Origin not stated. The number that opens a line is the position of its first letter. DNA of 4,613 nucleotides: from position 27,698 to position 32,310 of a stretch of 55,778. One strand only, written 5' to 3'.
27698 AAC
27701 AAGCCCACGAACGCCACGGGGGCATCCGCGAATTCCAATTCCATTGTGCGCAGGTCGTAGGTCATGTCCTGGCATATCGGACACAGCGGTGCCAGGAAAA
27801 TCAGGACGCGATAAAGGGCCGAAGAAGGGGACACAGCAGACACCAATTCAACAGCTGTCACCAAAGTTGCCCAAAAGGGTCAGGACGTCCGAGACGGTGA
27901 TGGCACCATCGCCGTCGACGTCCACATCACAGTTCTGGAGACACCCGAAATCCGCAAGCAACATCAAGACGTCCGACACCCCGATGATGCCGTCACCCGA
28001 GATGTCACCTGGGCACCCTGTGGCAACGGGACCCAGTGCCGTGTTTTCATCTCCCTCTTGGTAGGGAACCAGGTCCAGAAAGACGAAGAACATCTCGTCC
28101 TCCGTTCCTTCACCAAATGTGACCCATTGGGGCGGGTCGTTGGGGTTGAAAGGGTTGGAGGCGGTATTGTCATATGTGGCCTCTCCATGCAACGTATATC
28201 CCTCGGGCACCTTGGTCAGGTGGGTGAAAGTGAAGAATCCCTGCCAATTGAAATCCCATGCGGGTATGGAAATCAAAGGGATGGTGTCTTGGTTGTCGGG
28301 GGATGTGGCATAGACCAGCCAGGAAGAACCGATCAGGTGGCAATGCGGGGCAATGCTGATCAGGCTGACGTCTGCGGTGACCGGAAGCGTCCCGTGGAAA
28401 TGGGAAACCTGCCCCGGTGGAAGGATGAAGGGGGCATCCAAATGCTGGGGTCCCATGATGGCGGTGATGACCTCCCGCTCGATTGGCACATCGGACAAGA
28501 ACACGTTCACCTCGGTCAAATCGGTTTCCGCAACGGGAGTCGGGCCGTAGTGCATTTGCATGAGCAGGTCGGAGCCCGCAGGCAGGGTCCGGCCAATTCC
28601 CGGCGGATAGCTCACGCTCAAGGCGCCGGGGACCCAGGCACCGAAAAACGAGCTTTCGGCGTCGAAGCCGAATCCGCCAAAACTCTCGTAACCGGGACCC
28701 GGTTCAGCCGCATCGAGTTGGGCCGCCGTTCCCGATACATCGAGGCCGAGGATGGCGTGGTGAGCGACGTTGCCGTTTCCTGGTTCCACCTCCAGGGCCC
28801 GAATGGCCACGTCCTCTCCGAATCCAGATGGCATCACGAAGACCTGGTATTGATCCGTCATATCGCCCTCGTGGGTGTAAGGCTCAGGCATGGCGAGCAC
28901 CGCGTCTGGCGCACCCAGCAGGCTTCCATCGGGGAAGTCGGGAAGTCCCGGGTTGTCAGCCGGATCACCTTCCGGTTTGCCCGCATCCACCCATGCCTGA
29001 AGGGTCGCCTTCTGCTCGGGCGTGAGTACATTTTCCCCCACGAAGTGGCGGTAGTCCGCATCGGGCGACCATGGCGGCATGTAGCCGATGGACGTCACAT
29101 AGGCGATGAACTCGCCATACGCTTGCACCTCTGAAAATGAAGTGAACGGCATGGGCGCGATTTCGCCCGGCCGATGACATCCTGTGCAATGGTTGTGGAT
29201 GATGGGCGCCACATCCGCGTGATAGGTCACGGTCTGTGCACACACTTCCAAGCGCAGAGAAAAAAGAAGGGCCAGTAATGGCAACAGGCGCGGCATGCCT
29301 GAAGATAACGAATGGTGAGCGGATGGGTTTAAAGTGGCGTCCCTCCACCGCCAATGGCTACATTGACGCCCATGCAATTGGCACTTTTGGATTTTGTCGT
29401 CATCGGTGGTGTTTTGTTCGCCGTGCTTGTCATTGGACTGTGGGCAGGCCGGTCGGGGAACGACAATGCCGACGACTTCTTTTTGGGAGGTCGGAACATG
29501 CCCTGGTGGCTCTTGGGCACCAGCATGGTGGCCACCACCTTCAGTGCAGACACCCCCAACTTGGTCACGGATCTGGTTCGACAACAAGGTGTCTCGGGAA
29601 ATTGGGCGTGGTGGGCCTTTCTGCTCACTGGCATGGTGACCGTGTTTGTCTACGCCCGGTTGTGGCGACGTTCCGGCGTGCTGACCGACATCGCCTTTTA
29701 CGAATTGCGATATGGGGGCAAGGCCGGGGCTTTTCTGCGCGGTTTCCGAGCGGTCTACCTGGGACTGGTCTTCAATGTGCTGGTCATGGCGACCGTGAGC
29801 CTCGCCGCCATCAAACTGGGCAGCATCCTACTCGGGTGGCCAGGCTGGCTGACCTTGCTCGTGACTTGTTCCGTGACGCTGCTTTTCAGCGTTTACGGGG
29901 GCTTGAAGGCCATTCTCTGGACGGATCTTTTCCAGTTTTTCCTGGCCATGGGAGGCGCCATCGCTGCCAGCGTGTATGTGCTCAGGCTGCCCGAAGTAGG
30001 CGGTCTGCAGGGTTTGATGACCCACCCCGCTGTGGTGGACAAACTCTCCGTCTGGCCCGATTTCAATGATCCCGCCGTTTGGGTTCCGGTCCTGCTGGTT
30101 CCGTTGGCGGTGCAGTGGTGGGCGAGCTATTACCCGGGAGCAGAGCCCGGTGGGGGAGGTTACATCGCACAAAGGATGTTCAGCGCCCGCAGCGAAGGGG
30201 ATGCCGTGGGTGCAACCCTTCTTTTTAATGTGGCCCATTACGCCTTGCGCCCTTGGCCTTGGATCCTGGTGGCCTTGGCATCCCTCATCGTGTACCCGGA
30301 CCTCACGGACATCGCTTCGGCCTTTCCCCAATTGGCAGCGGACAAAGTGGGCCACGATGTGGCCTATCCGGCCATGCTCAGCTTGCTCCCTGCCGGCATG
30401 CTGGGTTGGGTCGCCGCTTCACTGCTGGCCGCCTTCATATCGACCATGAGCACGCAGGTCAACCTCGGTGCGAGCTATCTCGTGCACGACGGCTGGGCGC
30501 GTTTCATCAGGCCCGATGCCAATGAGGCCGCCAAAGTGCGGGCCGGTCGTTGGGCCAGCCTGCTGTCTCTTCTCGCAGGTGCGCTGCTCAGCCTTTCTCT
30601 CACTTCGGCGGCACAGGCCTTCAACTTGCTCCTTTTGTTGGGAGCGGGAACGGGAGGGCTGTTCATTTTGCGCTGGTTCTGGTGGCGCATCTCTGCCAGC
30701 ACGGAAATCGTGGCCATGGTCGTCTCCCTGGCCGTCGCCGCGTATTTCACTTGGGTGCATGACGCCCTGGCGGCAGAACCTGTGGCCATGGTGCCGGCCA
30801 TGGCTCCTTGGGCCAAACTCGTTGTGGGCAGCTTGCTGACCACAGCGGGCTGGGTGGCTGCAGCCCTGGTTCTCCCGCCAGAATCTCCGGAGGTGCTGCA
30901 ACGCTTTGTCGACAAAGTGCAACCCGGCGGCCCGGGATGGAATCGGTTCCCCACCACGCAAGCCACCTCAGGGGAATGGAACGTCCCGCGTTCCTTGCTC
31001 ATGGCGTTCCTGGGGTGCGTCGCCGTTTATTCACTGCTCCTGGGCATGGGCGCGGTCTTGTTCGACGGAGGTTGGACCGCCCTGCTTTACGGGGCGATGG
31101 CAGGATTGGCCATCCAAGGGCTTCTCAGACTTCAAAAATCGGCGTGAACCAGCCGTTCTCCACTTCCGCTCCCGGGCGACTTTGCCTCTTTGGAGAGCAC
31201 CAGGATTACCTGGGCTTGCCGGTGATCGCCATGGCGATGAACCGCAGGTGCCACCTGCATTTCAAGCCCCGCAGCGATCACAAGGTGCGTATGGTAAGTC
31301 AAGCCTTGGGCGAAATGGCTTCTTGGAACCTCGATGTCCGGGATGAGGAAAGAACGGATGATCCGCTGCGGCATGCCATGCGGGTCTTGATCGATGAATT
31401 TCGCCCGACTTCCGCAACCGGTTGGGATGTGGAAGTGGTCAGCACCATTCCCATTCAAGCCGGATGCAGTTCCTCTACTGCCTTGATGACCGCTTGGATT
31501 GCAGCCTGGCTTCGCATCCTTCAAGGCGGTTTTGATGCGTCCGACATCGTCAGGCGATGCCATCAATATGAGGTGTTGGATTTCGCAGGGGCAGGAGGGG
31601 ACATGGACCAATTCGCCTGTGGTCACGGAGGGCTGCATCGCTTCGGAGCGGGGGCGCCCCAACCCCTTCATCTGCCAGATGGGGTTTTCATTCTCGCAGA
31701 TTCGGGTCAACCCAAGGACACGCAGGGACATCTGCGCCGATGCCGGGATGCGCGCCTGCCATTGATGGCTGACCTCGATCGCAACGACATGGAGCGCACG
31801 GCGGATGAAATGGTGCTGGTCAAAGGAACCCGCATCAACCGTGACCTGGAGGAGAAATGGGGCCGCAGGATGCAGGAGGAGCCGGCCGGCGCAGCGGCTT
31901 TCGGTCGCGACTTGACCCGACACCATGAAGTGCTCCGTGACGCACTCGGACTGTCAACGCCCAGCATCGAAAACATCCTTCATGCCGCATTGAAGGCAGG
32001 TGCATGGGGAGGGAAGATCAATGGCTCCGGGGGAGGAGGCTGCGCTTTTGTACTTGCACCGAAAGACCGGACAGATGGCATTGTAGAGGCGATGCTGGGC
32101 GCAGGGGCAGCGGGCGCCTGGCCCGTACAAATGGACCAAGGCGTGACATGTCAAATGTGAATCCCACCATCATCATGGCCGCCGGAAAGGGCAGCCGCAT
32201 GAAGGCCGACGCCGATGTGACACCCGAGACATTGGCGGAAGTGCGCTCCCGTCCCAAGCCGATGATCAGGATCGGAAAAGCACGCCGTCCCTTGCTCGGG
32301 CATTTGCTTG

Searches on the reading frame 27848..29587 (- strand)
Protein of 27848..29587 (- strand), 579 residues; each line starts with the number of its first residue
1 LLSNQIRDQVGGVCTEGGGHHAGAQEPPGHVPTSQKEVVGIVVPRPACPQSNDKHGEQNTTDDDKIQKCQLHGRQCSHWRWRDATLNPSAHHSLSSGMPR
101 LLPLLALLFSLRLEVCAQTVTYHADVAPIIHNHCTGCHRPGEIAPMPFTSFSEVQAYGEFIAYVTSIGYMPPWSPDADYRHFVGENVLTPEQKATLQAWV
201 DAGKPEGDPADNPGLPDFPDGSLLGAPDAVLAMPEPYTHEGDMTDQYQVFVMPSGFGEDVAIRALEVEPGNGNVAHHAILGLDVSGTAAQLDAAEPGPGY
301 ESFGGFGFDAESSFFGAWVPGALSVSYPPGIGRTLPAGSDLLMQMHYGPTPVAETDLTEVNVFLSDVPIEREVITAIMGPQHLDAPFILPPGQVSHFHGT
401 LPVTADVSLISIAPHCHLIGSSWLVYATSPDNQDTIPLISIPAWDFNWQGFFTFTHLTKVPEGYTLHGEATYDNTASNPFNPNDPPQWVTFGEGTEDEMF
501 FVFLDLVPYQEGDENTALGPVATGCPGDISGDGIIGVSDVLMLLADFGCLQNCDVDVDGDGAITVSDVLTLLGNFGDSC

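Call 4: search_protein_families(library=pfam, proteins=[window:27848-29587:-], max_evalue=0.1)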
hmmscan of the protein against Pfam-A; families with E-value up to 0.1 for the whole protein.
window:27848-29587:- (579 aa): 0 families

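Call 5: search_protein_families(library=ncbifam, proteins=[window:27848-29587:-], max_evalue=0.1)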
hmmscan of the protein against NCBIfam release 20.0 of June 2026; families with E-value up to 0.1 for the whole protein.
window:27848-29587:- (579 aa): 1 family
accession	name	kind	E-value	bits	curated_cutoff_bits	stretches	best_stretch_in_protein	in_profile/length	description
NF041540.1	dockerin_GC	domain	0.00041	20.7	29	1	525-579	1-67/67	GC-type dockerin domain-anchored protein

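Call 37: find_encoding_contigs(protein=window:27848-29296:-, flank=3000, max_places=6)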
Protein window:27848-29296:- (482 aa): 4 contigs read that carry it; 4 places shown.
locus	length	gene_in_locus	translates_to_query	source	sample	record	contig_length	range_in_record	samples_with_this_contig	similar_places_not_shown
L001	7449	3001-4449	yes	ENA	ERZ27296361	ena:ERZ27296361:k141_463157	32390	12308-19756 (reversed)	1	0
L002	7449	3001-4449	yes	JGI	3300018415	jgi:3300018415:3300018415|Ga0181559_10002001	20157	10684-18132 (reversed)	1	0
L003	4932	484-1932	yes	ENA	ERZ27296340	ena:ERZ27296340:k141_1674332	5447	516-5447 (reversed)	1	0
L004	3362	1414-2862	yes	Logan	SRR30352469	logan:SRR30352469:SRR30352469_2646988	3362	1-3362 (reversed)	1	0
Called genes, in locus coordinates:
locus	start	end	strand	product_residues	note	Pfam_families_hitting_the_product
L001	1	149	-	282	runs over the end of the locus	PF00483:NTP_transferase, PF12804:NTP_transf_3 (weak)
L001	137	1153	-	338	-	PF10509:GalKase_gal_bdg, PF00288:GHMP_kinases_N, PF08544:GHMP_kinases_C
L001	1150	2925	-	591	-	PF00474:SSF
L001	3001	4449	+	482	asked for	-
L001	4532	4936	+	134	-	-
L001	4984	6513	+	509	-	PF18962:Por_Secre_tail (weak)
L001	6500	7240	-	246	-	PF18348:SH3_16, PF00877:NLPC_P60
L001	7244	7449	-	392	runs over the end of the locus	PF00108:Thiolase_N, PF00109:ketoacyl-synt, PF02803:Thiolase_C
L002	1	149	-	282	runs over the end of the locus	PF00483:NTP_transferase, PF12804:NTP_transf_3 (weak)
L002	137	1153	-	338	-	PF10509:GalKase_gal_bdg, PF00288:GHMP_kinases_N, PF08544:GHMP_kinases_C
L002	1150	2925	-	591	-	PF00474:SSF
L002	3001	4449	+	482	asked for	-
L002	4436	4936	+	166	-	-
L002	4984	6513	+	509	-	PF18962:Por_Secre_tail (weak)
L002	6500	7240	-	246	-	PF18348:SH3_16, PF00877:NLPC_P60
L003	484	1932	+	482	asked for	-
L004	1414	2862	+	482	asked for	-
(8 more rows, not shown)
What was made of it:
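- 27848..29296 (-): Carrier D: 482-aa exported protein with a haem-binding CxxCH motif followed by a PHM/DBH-like copper monooxygenase fold. Found by exact look-up on four public contigs (call 37).
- Locus D is reproduced on four independent assemblies (call 37).
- Tried and rejected: ORF D with the corrected start was found (call 37).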

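Call 70: search_protein_families(library=ncbifam, proteins=[window:27848-29296:-], max_evalue=0.01)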
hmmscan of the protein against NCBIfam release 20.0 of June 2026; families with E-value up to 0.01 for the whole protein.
window:27848-29296:- (482 aa): 1 family
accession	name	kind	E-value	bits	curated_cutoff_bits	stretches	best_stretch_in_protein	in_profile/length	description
NF041540.1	dockerin_GC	domain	0.00029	21.2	29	1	428-482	1-67/67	GC-type dockerin domain-anchored protein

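Call 76: search_solved_structures(query=A5, max_evalue=0.01)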
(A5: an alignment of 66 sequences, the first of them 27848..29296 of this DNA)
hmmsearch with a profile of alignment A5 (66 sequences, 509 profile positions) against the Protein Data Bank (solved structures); distinct sequences matched with E-value up to 0.01: 0.

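Call 82: predict_structure(alignment_id=A5)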
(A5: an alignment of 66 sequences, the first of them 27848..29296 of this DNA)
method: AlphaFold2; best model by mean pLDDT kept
length: 482 residues; sequences in the alignment: 66
mean_pLDDT: 85.3   pTM: 0.74
mean pLDDT of the five models: 85.3, 84.1, 80.4, 79.9, 79.6
residues with pLDDT >= 90: 225; 70-90: 197; 50-70: 58; < 50: 2
segments of 3 or more residues with pLDDT < 50: none
pLDDT, mean of each block of 10 residues (from residue 1): 74 67 91 73 56 85 75 60 71 86 95 85 78 95 82 95 95 79 95 95 88 91 79 94 94 82 95 95 95 97 98 90 90 96 72 79 97 94 88 87 93 91 62 79 88 83 86 81 57
secondary structure, 60 per line:
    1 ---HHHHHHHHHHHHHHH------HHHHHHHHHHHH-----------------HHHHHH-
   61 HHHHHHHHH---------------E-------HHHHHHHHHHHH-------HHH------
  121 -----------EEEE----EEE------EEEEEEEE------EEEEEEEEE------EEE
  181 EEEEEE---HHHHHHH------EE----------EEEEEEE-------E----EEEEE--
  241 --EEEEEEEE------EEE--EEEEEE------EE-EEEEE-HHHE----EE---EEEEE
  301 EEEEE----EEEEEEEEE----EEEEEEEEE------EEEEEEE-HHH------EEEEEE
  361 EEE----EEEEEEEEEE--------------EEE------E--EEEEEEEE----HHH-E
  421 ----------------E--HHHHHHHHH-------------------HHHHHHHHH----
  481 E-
elements in order: H4-18 H25-36 H54-59 H61-69 H93-104 E132-135 E140-142 E149-156 E163-171 E178-186 H190-196 E215-221 E234-238 E243-250 E257-259 E262-267 E277-281 E296-305 E310-318 E323-331 E338-344 E355-363 E368-377 E392-394 E404-411 H440-448 H468-476
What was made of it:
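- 27851..28018 (-): Tail D: full GC-type dockerin module ending ORF D. In the full-length AF2 model the helices fall at residues 440-448 and 468-476 (call 82).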

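Call 86: fold_search(model_id=the predicted structure, library=pdb)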
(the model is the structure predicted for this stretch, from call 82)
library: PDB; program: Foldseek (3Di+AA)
matches with E <= 10: 1092; with E <= 0.001: 61
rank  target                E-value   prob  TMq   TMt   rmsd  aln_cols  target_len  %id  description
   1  3mll                  9.0e-14  1.00  0.44  0.67   5.3       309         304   16  Reduced (Cu+) peptidylglycine alpha-hydroxylating monooxygenase (PHM) with bound azide (released 2011-03-02)
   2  6ay0                  1.4e-13  1.00  0.44  0.65   5.8       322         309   16  Crystal structure of H108A peptidylglycine alpha-hydroxylating monooxygenase (PHM) soaked with peptide (released 2018-07-18)
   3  3mic                  3.5e-13  1.00  0.44  0.65   5.8       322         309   15  Oxidized (Cu2+) peptidylglycine alpha-hydroxylating monooxygenase (PHM) with bound azide obtained by co-crystallization (released 2010-11-24)
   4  1phm                  4.9e-13  1.00  0.44  0.67   5.5       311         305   16  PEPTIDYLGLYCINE ALPHA-HYDROXYLATING MONOOXYGENASE (PHM) FROM RAT (released 1998-11-11)
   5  5wm0                  6.1e-13  1.00  0.42  0.63   7.2       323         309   15  Crystal structure of apo wild type peptidylglycine alpha-hydroxylating monooxygenase (PHM) soaked with peptide (peptide  (released 2018-07-18)
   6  3mlj                  6.4e-13  1.00  0.44  0.66   5.4       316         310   16  Reduced (Cu+) peptidylglycine alpha-hydroxylating monooxygenase (PHM) with bound carbon monooxide (CO) (released 2011-03-02)
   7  3mih                  9.0e-13  1.00  0.42  0.63   6.7       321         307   14  Oxidized (Cu2+) peptidylglycine alpha-hydroxylating monooxygenase (PHM) with bound azide, obtained in the presence of su (released 2010-11-24)
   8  3mib                  1.7e-12  1.00  0.43  0.65   7.6       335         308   15  Oxidized (Cu2+) peptidylglycine alpha-hydroxylating monooxygenase (PHM) with bound nitrite (released 2010-11-24)
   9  3mlk                  1.9e-12  1.00  0.41  0.61   6.4       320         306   15  Reduced (Cu+) peptidylglycine alpha-hydroxylating monooxygenase (PHM) with bound nitrite (released 2011-03-02)
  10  1opm                  2.2e-12  1.00  0.42  0.62   6.0       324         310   16  OXIDIZED (CU2+) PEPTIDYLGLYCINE ALPHA-HYDROXYLATING MONOOXYGENASE (PHM) WITH BOUND SUBSTRATE (released 1999-09-29)
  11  6an3                  2.3e-12  1.00  0.42  0.64   7.2       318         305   16  Crystal structure of H172A-peptidylglycine alpha-hydroxylating monooxygenase (PHM) mutant soaked with peptide (no CuH bo (released 2018-07-18)
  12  4zel_A                2.3e-12  1.00  0.42  0.37   6.3       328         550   16  Human dopamine beta-hydroxylase (released 2016-04-20)
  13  8dsj_K                2.5e-12  1.00  0.40  0.61   7.4       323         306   15  Peptidylglycine alpha hydroxylating monooxygenase anaerobic (released 2023-03-22)
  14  6alv                  2.9e-12  1.00  0.44  0.67   5.4       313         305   15  Crystal structure of H107A-peptidylglycine alpha-hydroxylating monooxygenase (PHM) mutant (no CuH bound) (released 2018-07-18)
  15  1sdw                  2.9e-12  1.00  0.44  0.65   5.4       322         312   16  Reduced (Cu+) peptidylglycine alpha-hydroxylating monooxygenase with bound peptide and dioxygen (released 2004-05-11)
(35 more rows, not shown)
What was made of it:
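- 27848..29296 (-): Foldseek matches PHM at E = 9e-14 (call 86).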

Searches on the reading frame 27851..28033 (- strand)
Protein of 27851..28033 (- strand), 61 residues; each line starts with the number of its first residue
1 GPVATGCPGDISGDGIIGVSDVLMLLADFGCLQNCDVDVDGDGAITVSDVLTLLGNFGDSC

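Call 7: search_protein_families(library=ncbifam, proteins=[window:27851-28033:-], max_evalue=10)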
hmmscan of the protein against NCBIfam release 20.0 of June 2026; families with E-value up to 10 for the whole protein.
seq(61 aa): 1 family
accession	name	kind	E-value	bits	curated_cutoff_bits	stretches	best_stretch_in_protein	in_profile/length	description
NF041540.1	dockerin_GC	domain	8.8e-06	26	29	1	7-61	1-67/67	GC-type dockerin domain-anchored protein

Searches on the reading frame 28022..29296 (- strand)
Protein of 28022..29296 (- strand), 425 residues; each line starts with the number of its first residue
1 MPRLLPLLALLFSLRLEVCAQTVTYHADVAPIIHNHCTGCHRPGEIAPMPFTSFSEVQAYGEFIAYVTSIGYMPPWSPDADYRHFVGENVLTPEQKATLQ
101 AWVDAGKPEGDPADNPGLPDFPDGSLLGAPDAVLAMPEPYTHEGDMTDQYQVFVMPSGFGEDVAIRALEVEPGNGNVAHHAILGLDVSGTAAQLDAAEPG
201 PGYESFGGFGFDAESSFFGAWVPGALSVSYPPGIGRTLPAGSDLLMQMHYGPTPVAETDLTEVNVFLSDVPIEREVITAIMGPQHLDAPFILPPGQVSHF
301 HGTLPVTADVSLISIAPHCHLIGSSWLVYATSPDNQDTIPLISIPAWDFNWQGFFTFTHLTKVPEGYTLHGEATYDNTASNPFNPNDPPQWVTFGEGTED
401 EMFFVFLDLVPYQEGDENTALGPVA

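Call 32: find_homologous_proteins(query=window:28022-29296:-, max_evalue=1e-10)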
Query window:28022-29296:- (425 aa): 963 proteins with E <= 1e-10 among 8000 candidates; the best 120 are listed.
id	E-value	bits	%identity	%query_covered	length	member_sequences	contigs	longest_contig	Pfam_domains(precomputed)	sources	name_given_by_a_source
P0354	1.5e-258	876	90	96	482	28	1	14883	-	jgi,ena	-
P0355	1.5e-243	827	83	98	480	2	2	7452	-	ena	-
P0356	1.6e-239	814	81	100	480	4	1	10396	-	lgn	-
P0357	8.8e-234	795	81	98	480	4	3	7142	-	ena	-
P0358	2.3e-232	790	81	97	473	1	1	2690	-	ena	-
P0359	3.1e-231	786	79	98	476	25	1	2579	-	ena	-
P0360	3.7e-226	770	78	98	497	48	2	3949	-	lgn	-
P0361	1.8e-225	767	79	99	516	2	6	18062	-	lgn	-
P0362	1.6e-222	758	76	99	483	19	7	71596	-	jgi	jgi:hypothetical protein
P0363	6.9e-221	752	76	99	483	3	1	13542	-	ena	-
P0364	7.0e-220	749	77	95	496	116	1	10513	-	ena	-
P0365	1.1e-219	748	78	96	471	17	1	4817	-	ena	-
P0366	6.9e-219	746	75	99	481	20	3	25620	-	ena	-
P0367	3.9e-218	743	74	99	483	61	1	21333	-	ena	-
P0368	3.0e-217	740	76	96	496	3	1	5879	-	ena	-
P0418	7.1e-197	673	69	98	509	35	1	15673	PF18962.8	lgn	-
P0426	2.7e-194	664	69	95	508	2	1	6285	PF18962.8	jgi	-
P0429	8.0e-194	663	69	95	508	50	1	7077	PF18962.8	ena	-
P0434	3.8e-188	644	67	97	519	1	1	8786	PF18962.8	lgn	-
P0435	4.8e-188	644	67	97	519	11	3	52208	PF18962.8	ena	-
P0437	3.3e-187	641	67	97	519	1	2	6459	PF18962.8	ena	-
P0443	2.5e-170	585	68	88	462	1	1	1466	PF18962.8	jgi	jgi:hypothetical protein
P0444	4.3e-169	581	64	97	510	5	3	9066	PF18962.8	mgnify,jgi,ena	mgnify:FL=1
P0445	4.6e-168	578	60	97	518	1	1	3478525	PF18962.8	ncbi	-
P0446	2.1e-166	573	67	86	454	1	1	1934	PF18962.8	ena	-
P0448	3.1e-165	569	60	97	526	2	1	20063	PF18962.8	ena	-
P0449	5.9e-164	564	58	99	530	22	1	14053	PF18962.8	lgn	-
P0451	8.5e-163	561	56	99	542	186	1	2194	PF18962.8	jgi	-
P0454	2.7e-161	556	57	99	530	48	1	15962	PF18962.8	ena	-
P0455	4.3e-160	552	56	99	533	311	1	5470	PF18962.8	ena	-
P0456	8.1e-160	551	56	98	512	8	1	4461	PF18962.8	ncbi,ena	-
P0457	1.2e-159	550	56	99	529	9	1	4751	PF18962.8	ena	-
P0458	1.3e-159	550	57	97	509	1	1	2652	PF18962.8,PF06832.19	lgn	-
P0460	1.5e-158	547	55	99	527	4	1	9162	PF18962.8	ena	-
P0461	1.7e-158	546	57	94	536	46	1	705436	PF18962.8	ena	-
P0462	4.7e-158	545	56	99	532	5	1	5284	PF18962.8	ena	-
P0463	8.1e-158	544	57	99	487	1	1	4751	-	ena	-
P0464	1.3e-157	544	67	82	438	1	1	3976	PF18962.8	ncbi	-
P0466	5.4e-157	542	55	99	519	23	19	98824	PF18962.8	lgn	-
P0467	1.6e-156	540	54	99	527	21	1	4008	PF18962.8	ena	-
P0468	2.0e-156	540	55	99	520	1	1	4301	PF18962.8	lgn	-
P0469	5.3e-156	538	56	96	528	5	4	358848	PF18962.8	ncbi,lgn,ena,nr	ncbi:MAG: T9SS type A sorting domain-containing protein [Bacteroidetes bacterium]|nr:T9SS type A sor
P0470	6.0e-156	538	56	98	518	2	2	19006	PF18962.8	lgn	-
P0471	9.2e-156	537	55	99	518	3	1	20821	PF18962.8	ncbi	-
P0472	2.5e-155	536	56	99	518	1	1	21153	PF18962.8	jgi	-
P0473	8.4e-155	534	55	100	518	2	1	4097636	PF18962.8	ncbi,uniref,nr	ncbi:T9SS type A sorting domain-containing protein [Sanyastnella coralliicola]|uniref:T9SS type A so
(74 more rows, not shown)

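Call 70: search_protein_families(library=ncbifam, proteins=[P0418, P0473, P0469, P0455, P0463], max_evalue=0.01)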
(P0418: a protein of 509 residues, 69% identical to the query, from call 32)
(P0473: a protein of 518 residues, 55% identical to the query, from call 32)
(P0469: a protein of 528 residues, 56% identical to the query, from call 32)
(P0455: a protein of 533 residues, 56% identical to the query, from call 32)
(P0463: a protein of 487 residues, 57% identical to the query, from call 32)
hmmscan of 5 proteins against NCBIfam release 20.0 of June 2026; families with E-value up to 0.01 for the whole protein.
P0418 (509 aa): 2 families
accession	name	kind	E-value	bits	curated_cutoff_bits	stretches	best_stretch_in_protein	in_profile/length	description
TIGR04183.1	Por_Secre_tail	domain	1.3e-06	28.3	23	1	442-508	3-72/72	T9SS type A sorting domain-containing protein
NF050177.1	TapA_OM_Porphy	equivalog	0.0017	17.1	500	1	426-506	459-538/544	TapA/TapC family T9SS-dependent outer membrane protein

P0473 (518 aa): 2 families
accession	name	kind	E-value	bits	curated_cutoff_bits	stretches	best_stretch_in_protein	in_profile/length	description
TIGR04183.1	Por_Secre_tail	domain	1.7e-06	27.9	23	1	440-517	2-71/72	T9SS type A sorting domain-containing protein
NF038113.1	T9SSA_dep_M36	equivalog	8.1e-06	24.2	885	1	435-518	791-869/869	T9SS-dependent M36 family metallopeptidase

P0469 (528 aa): 1 family
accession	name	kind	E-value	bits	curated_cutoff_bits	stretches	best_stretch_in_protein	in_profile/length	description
TIGR04183.1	Por_Secre_tail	domain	2.5e-06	27.4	23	1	446-519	2-65/72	T9SS type A sorting domain-containing protein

P0455 (533 aa): 3 families
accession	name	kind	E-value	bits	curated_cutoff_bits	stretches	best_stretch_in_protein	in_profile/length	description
TIGR04183.1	Por_Secre_tail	domain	1.7e-07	31.1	23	1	451-524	2-66/72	T9SS type A sorting domain-containing protein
NF038113.1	T9SSA_dep_M36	equivalog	1.6e-05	23.3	885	1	443-520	788-859/869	T9SS-dependent M36 family metallopeptidase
NF052323.1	T9SSA_dep_M6i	equivalog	0.0065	14.4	600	1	450-517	960-1025/1043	T9SS-dependent M6-like inactivated metalloprotease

P0463 (487 aa): 0 families

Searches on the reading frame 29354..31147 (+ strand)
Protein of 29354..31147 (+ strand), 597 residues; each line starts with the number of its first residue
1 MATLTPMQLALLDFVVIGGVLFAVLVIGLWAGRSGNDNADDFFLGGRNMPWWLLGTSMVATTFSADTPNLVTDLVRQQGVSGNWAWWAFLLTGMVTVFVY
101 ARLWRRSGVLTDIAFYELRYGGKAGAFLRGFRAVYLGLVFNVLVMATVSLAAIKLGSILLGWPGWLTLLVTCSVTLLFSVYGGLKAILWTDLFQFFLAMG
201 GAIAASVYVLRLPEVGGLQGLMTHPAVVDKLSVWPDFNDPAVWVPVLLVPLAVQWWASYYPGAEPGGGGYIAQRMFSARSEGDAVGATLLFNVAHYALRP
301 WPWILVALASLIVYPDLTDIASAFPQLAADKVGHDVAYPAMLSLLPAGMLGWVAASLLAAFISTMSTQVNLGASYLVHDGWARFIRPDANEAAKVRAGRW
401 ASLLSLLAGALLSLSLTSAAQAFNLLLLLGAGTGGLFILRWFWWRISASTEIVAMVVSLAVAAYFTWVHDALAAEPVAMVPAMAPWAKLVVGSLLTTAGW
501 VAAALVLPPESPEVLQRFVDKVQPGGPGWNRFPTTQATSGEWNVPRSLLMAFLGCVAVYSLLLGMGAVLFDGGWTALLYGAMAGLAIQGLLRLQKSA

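Call 10: search_protein_families(library=pfam, proteins=[window:29354-31147:+], max_evalue=0.001)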
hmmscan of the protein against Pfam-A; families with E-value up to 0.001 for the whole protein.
window:29354-31147:+ (597 aa): 1 family
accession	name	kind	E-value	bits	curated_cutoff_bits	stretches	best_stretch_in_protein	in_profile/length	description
PF00474.23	SSF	-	5.1e-29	101.8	22.8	1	42-456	1-404/406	Sodium:solute symporter family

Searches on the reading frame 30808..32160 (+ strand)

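Call 10: search_protein_families(library=pfam, proteins=[window:30808-32160:+], max_evalue=0.001)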
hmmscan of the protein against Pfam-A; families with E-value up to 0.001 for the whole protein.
window:30808-32160:+ (450 aa): 3 families
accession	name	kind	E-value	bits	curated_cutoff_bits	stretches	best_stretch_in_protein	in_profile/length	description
PF08544.19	GHMP_kinases_C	-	1e-11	45.5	21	1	363-429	11-79/85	GHMP kinases C terminal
PF00288.32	GHMP_kinases_N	-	2.5e-11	44.1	22.3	1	190-275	6-87/87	GHMP kinases N terminal domain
PF10509.15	GalKase_gal_bdg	-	1.7e-10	40.7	23.1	1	111-151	7-46/49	Galactokinase galactose-binding signature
